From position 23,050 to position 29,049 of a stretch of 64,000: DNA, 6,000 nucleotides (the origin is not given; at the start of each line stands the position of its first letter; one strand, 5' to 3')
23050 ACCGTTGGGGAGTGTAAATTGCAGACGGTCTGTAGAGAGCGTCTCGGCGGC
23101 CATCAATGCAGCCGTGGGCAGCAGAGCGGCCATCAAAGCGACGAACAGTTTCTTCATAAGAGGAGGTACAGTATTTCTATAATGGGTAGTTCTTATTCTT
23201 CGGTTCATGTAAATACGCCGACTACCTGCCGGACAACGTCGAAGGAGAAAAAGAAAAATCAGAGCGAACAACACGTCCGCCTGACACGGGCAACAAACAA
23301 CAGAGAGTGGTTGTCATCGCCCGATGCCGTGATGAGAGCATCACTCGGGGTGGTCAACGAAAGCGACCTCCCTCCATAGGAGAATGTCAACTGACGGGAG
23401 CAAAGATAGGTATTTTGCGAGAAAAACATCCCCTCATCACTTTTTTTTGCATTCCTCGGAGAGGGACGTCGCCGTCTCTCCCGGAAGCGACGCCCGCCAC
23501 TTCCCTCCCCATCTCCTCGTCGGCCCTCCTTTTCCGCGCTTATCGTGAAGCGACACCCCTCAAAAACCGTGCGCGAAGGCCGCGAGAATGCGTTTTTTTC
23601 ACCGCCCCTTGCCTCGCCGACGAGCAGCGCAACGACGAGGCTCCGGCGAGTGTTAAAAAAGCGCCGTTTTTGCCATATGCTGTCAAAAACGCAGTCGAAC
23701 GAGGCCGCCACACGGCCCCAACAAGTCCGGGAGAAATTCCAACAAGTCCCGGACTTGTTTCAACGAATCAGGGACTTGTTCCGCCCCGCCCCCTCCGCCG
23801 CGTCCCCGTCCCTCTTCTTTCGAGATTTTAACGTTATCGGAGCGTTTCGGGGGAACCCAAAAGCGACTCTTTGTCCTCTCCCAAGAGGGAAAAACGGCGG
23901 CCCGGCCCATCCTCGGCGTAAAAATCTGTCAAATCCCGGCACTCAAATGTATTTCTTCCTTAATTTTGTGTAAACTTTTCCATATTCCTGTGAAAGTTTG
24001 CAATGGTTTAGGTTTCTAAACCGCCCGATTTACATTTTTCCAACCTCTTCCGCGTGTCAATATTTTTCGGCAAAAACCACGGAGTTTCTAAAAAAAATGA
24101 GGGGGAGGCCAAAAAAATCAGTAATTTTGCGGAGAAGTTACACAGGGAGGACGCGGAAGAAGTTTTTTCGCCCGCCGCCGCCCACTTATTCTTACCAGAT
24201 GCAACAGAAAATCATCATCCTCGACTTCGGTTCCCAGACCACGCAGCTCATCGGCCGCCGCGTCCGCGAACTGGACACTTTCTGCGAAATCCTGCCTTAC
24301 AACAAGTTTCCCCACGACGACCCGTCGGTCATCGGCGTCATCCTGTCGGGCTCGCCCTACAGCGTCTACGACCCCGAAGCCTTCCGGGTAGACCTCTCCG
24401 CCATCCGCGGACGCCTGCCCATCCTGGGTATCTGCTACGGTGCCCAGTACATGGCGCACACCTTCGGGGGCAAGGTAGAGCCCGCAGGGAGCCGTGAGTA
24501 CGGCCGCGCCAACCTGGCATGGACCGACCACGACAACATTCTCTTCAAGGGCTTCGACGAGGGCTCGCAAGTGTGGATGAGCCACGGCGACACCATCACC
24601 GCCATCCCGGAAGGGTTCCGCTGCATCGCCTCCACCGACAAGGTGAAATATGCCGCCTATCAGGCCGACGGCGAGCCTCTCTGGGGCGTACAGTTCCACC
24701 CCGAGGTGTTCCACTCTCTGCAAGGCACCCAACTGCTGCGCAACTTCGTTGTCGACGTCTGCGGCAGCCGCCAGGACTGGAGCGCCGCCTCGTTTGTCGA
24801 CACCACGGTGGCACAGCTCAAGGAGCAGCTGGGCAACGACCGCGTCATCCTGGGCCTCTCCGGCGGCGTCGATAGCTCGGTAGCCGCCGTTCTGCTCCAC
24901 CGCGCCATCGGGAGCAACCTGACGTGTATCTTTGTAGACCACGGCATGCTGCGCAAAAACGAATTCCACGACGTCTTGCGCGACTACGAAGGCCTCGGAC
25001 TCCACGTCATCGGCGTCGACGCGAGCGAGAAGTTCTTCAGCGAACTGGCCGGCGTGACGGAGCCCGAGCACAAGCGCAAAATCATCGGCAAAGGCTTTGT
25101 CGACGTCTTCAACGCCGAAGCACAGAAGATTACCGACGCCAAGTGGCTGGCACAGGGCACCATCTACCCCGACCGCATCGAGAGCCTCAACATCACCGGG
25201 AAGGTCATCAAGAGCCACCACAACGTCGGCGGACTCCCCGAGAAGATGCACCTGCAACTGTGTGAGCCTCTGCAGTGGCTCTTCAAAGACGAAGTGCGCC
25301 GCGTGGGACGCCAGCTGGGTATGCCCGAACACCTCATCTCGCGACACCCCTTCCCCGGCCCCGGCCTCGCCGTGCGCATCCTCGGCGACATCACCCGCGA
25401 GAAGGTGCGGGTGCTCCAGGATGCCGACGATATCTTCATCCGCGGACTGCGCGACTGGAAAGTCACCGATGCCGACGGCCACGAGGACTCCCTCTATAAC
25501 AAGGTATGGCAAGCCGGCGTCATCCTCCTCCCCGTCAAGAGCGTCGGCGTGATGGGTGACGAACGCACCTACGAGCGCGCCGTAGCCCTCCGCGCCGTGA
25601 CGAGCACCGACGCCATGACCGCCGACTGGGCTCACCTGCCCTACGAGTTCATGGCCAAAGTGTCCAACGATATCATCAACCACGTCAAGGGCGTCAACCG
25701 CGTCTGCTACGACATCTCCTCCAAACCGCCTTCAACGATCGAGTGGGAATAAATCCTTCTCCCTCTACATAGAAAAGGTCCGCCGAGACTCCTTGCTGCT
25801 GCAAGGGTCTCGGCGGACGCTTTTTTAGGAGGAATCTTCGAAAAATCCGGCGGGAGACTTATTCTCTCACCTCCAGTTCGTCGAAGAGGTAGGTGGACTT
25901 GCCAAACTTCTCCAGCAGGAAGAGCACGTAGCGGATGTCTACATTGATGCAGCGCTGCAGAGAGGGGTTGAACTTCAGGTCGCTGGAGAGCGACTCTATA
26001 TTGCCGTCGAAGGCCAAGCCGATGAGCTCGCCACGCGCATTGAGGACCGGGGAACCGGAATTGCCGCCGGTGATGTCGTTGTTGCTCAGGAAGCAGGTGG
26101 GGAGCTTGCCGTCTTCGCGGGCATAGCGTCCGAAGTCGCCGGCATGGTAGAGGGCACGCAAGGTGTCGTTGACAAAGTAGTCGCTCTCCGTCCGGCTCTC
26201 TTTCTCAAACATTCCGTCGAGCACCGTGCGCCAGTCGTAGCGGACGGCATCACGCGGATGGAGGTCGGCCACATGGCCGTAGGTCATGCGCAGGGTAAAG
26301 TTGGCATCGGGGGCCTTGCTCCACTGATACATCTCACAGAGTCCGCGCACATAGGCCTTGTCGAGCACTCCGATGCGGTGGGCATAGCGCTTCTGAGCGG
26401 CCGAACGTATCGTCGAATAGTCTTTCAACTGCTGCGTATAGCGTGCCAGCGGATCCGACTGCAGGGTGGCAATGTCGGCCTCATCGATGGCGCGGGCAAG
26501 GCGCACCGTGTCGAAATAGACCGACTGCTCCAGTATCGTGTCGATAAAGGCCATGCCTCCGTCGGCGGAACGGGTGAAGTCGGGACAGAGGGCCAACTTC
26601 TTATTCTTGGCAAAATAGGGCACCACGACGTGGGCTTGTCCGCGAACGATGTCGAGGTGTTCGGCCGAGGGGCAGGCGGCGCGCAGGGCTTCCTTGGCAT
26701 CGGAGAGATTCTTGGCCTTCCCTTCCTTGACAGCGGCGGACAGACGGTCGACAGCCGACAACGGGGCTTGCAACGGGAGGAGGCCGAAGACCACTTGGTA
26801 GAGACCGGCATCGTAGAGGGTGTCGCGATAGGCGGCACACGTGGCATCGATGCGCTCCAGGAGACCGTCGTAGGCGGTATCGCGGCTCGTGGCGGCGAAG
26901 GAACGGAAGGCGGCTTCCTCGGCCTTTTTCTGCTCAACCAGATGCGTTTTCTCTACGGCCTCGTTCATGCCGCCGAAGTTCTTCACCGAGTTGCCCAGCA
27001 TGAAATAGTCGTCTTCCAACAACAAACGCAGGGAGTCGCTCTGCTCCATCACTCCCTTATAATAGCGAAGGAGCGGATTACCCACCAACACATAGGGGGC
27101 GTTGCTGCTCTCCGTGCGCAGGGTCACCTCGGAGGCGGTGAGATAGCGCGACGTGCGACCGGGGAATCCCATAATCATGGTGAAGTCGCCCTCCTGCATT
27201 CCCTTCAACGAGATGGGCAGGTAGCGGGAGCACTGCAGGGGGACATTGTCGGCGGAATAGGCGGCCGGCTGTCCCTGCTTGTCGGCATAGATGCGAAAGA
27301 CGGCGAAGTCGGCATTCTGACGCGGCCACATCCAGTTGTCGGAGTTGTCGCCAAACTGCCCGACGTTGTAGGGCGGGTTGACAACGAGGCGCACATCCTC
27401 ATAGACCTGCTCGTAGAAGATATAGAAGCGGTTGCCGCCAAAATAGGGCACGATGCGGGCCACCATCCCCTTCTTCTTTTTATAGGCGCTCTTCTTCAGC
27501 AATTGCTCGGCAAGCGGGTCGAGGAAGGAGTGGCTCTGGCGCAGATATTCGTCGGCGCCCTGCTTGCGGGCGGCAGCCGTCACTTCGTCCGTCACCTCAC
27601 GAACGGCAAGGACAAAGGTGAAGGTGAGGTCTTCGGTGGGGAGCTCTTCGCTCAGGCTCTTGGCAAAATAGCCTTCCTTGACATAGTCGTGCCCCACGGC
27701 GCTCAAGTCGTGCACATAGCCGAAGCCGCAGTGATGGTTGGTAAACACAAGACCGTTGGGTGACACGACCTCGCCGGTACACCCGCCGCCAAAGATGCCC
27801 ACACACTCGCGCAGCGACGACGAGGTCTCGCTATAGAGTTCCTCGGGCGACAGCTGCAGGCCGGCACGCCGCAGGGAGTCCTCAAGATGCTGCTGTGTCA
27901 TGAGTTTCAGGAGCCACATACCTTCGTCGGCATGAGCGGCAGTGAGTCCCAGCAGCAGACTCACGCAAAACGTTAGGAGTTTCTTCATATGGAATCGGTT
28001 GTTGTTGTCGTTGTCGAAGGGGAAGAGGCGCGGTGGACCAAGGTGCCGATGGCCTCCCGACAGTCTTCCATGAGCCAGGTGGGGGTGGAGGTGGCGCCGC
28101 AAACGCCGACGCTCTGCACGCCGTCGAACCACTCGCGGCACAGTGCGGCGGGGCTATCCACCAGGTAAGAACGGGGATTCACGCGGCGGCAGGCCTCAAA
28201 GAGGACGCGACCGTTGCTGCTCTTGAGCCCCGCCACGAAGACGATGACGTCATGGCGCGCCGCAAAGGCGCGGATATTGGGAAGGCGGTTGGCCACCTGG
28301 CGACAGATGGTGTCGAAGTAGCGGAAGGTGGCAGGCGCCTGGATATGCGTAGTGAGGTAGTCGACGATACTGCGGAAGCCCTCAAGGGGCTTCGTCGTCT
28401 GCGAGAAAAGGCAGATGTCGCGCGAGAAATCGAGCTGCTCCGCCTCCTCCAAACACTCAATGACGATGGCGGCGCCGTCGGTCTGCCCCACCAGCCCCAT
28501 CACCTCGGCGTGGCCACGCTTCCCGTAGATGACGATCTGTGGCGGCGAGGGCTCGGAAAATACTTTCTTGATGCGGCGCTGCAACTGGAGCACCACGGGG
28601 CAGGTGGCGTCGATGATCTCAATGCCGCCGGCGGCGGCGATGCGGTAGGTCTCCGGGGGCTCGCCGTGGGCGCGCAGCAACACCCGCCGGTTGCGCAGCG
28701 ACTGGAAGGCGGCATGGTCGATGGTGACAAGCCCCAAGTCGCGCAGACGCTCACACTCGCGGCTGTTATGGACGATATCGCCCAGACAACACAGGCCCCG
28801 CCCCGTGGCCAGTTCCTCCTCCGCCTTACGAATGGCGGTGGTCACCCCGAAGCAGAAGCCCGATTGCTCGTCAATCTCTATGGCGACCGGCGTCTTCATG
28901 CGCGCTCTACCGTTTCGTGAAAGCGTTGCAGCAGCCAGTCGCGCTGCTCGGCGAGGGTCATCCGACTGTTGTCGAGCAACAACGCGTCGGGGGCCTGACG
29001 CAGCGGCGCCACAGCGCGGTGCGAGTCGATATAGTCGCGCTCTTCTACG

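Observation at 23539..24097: A ~0.55-kb non-coding element present three times in the same orientation (family description, copy B1)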

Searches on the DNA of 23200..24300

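Call 10: search_rna_families(source=window, start=23200, end=24300, threshold=evalue, max_evalue=10)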
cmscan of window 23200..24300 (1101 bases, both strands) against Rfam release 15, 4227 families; matches with E-value up to 10: 2.
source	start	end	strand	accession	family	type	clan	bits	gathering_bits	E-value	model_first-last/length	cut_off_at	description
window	23722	23756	-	RF03801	mir-7143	Gene; miRNA;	-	16.8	90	2.7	14-48/61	no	mir-7143 microRNA precursor family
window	24195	24223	-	RF01167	sn2429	Gene; snRNA; snoRNA; CD-box;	-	15.5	50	7.6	1-77/77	no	Small nucleolar RNA sn2429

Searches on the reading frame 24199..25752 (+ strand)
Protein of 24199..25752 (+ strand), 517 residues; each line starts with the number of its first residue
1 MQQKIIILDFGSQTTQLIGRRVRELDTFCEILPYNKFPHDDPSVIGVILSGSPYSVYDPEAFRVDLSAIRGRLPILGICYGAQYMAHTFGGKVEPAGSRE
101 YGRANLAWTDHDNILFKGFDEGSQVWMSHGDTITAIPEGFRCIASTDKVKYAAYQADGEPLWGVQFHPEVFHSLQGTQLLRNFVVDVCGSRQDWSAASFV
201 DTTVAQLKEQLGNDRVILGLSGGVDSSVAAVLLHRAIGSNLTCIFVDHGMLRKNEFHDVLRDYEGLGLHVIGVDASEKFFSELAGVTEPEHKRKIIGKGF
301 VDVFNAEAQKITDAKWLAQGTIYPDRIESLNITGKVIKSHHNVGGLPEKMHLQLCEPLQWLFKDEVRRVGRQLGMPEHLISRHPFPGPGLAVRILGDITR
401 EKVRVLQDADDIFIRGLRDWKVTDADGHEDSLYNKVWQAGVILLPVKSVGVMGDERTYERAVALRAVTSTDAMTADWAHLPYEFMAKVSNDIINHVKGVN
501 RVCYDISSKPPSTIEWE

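Call 9: search_protein_families(library=pfam, proteins=[window:24199-25752:+])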
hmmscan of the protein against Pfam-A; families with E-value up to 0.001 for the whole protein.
window:24199-25752:+ (517 aa): 6 families
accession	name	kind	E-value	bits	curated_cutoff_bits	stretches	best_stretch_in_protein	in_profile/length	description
PF00958.27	GMP_synt_C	-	1.6e-41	140.7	27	1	429-516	5-92/92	GMP synthase C terminal domain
PF00117.34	GATase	-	1.1e-37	130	22.8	1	7-186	2-189/190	Glutamine amidotransferase class-I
PF02540.23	NAD_synthase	-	2.4e-10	40.4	21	1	209-274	14-80/242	NAD synthase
PF07722.19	Peptidase_C26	-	5.8e-08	33.2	20.5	1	67-169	100-219/219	Peptidase C26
PF03054.22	tRNA_Me_trans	-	4.8e-05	23.6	20.6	1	215-247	2-33/202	tRNA methyl transferase HUP domain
PF06508.19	QueC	-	0.0004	20.4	22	0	216-260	2-45/210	Queuosine biosynthesis protein QueC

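Call 15: find_encoding_contigs(protein=window:24199-25752:+, flank=10000, max_places=10)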
Protein window:24199-25752:+ (517 aa): no gene with exactly this product is on record in the collection.

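Call 32: find_homologous_proteins(query=window:24199-25752:+, max_evalue=1e-100)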
Query window:24199-25752:+ (517 aa): 8000 proteins with E <= 1e-100 among 8000 candidates; the best 120 are listed.
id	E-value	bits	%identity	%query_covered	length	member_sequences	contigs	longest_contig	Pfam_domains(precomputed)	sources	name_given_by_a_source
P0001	0.0e+0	1204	100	100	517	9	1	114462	PF00958.28,PF07722.20,PF00117.35,PF02540.24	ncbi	-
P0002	0.0e+0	1135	-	-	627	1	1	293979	PF00958.28,PF07722.20,PF00117.35,PF02540.24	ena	-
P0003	0.0e+0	1125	93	100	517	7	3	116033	PF00958.28,PF07722.20,PF00117.35,PF02540.24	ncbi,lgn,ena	-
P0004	0.0e+0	1114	93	100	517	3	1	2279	PF00958.28,PF07722.20,PF00117.35,PF02540.24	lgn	-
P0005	0.0e+0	1113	92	100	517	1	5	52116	PF00958.28,PF07722.20,PF00117.35,PF02540.24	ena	-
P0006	0.0e+0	1110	92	100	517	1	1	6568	PF00958.28,PF07722.20,PF00117.35,PF02540.24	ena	-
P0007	0.0e+0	1110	92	100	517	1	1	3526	PF00958.28,PF07722.20,PF00117.35,PF02540.24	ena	-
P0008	0.0e+0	1105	91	100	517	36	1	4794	PF00958.28,PF07722.20,PF00117.35,PF02540.24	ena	-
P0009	0.0e+0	1104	91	100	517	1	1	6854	PF00958.28,PF07722.20,PF00117.35,PF02540.24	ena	-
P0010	0.0e+0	1100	91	100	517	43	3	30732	PF00958.28,PF07722.20,PF06508.20,PF00117.35,PF02540.24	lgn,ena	-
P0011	0.0e+0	1099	91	100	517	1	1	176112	PF00958.28,PF07722.20,PF00117.35,PF02540.24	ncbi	-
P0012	0.0e+0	1096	91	100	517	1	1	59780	PF00958.28,PF07722.20,PF00117.35,PF02540.24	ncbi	ncbi:MAG: glutamine-hydrolyzing GMP synthase [Alloprevotella sp.]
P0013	0.0e+0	1095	91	100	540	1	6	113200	PF00958.28,PF07722.20,PF00117.35,PF02540.24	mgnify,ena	mgnify:FL=1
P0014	0.0e+0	1095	91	100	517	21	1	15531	PF00958.28,PF07722.20,PF00117.35,PF02540.24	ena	-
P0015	0.0e+0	1094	91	100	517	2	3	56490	PF00958.28,PF07722.20,PF00117.35,PF02540.24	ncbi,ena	-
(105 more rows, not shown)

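Call 33: find_encoding_contigs(protein=P0003, flank=10000, max_places=6)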
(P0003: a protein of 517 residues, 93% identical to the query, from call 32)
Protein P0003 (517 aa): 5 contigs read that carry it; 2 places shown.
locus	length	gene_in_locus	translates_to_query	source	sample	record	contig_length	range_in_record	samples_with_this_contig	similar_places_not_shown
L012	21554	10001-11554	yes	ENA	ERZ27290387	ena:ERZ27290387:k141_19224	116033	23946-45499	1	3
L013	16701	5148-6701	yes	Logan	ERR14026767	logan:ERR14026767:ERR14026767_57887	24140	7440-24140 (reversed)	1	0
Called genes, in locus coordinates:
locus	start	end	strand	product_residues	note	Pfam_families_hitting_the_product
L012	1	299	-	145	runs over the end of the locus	PF05523:FdtA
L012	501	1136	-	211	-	PF11644:DUF3256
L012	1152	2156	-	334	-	PF00781:DAGK_cat, PF19279:YegS_C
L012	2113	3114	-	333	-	PF01745:IPT (weak), PF13671:AAA_33 (weak), PF01715:IPPT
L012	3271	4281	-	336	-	PF00044:Gp_dh_N, PF02800:Gp_dh_C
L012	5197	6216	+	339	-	PF02912:Phe_tRNA-synt_N, PF01409:tRNA-synt_2d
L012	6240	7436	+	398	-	PF07690:MFS_1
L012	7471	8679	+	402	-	PF00924:MS_channel_2nd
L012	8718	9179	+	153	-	PF01575:MaoC_dehydratas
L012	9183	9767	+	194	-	PF01048:PNP_UDP_1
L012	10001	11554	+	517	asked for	PF00117:GATase, PF07722:Peptidase_C26 (weak), PF02540:NAD_synthase (weak), PF00958:GMP_synt_C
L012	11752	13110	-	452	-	PF13650:Asp_protease_2, PF13975:gag-asp_proteas (weak)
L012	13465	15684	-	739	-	PF05140:ResB, PF01578:Cytochrom_C_asm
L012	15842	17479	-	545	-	PF06537:DHOR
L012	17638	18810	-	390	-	PF09375:Peptidase_M75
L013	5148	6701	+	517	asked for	PF00117:GATase, PF07722:Peptidase_C26 (weak), PF02540:NAD_synthase (weak), PF00958:GMP_synt_C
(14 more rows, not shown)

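Call 34: find_encoding_contigs(protein=P0002, flank=10000, max_places=4)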
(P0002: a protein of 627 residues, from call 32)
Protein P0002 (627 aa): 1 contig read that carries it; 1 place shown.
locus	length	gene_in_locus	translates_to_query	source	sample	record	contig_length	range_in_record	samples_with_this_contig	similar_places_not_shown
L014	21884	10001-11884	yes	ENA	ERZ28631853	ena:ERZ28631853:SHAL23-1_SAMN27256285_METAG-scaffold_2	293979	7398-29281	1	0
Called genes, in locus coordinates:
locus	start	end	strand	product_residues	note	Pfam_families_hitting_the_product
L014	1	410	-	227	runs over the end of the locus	PF09976:TPR_21 (faint), PF12895:ANAPC3 (faint), PF13424:TPR_12 (faint), PF13432:TPR_16 (faint), PF14559:TPR_19 (faint), PF07719:TPR_2 (faint), PF00515:TPR_1 (faint), PF13176:TPR_7 (faint), +3 more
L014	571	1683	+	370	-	PF02463:SMC_N, PF13175:AAA_15, PF13476:AAA_23, PF13304:AAA_21 (faint)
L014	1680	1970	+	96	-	PF05258:DciA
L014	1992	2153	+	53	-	-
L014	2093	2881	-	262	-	PF02811:PHP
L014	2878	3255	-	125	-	PF01812:5-FTHF_cyc-lig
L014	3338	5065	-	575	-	PF00595:PDZ, PF13180:PDZ_2, PF17820:PDZ_6 (faint), PF03572:Peptidase_S41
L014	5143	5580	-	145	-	PF00383:dCMP_cyt_deam_1, PF14437:MafB19-deam, PF14439:Bd3614-deam (weak)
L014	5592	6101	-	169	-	PF16139:DUF4847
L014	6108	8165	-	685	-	PF01432:Peptidase_M3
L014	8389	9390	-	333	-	PF00044:Gp_dh_N, PF02800:Gp_dh_C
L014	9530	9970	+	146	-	PF01741:MscL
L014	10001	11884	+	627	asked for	PF00117:GATase, PF07722:Peptidase_C26, PF02540:NAD_synthase, PF00958:GMP_synt_C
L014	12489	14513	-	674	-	PF14322:SusD-like_3, PF07980:SusD_RagB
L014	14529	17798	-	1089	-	PF13620:CarboxypepD_reg, PF13715:CarbopepD_reg_2, PF07715:Plug, PF00593:TonB_dep_Rec_b-barrel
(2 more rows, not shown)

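Call 36: find_encoding_contigs(protein=P0001, flank=1500, max_places=10)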
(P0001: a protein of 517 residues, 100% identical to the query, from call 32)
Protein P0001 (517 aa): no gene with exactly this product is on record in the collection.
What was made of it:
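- Tried and rejected: The window's own 114-kb NCBI contig (P0001) is not indexed for context (calls 15, 36).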

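Call 37: list_cluster_members(proteins=[P0001])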
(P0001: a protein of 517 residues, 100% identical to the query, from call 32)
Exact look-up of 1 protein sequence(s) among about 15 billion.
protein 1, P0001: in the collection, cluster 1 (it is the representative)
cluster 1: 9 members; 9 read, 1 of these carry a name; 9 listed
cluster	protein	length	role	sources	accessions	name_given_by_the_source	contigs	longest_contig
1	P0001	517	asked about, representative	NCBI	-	-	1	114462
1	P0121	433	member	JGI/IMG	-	GMP synthase (glutamine-hydrolysing)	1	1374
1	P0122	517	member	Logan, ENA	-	-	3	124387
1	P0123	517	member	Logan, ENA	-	-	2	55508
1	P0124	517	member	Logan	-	-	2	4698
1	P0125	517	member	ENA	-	-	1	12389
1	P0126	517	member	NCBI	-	-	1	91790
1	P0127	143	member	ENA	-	-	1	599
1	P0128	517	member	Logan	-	-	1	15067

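Call 38: find_encoding_contigs(protein=P0122, flank=10000, max_places=6)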
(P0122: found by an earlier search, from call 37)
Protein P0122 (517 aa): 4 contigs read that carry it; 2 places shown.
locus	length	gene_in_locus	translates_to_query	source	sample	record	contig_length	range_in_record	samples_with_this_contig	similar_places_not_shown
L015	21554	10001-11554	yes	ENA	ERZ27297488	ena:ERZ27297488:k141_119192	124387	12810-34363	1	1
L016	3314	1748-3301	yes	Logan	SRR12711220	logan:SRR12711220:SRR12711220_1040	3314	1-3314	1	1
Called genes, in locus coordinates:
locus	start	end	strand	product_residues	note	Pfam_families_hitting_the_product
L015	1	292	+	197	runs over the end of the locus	-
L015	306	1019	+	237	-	PF20260:PUA_4, PF04452:Methyltrans_RNA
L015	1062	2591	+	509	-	PF01636:APH, PF22740:PapZ_C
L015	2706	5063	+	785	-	PF13620:CarboxypepD_reg, PF13715:CarbopepD_reg_2, PF07715:Plug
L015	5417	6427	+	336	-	PF00044:Gp_dh_N, PF02800:Gp_dh_C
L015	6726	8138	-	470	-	PF00781:DAGK_cat, PF19279:YegS_C, PF08837:DUF1810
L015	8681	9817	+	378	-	PF00155:Aminotran_1_2, PF01212:Beta_elim_lyase (weak)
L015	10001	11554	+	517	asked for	PF00117:GATase, PF07722:Peptidase_C26, PF02540:NAD_synthase (weak), PF06508:QueC (faint), PF00958:GMP_synt_C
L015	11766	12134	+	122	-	PF04342:DMT_6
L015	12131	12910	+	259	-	PF01171:ATP_bind_3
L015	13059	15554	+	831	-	PF05970:PIF1, PF13245:AAA_19, PF13401:AAA_22 (weak), PF13604:AAA_30, PF00570:HRDC, PF14493:HTH_40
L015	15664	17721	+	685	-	PF12836:HHH_3 (weak)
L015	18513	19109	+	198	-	-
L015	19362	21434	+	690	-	PF04851:ResIII, PF17757:UvrB_inter, PF27431:UvrB_3rd, PF00271:Helicase_C, PF12344:UvrB, PF02151:UVR (weak)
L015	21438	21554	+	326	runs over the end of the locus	-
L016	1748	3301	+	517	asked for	PF00117:GATase, PF07722:Peptidase_C26, PF02540:NAD_synthase (weak), PF06508:QueC (faint), PF00958:GMP_synt_C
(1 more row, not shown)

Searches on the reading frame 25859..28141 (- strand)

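Call 41: search_protein_families(library=pfam, proteins=[window:25859-28141:-])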
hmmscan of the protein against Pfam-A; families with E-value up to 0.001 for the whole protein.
window:25859-28141:- (760 aa): 3 families
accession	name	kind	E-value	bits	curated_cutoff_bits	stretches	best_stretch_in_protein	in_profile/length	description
PF10459.15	Peptidase_S46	-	1e-191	639.7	22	1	71-757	1-697/698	Peptidase S46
PF13365.12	Trypsin_2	-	4e-08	34.5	27.6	1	674-709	109-144/144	Trypsin-like peptidase domain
PF00089.32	Trypsin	-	0.00039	20.7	20.6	0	687-713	172-198/220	Trypsin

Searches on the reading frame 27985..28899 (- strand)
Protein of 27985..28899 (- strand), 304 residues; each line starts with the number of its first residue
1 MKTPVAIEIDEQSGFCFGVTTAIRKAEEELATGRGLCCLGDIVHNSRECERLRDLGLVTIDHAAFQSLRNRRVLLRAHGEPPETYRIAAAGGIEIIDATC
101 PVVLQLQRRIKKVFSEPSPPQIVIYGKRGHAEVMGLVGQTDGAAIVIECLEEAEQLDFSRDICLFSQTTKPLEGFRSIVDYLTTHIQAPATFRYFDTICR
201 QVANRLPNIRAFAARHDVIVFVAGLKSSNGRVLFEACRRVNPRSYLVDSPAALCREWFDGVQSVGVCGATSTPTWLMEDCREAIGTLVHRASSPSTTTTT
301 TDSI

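Call 41: search_protein_families(library=pfam, proteins=[window:27985-28899:-])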
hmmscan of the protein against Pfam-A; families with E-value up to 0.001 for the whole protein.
window:27985-28899:- (304 aa): 1 family
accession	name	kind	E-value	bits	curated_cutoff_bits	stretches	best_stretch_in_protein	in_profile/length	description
PF02401.23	LYTB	-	4.7e-78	262.6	24.5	1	8-284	2-266/267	LytB protein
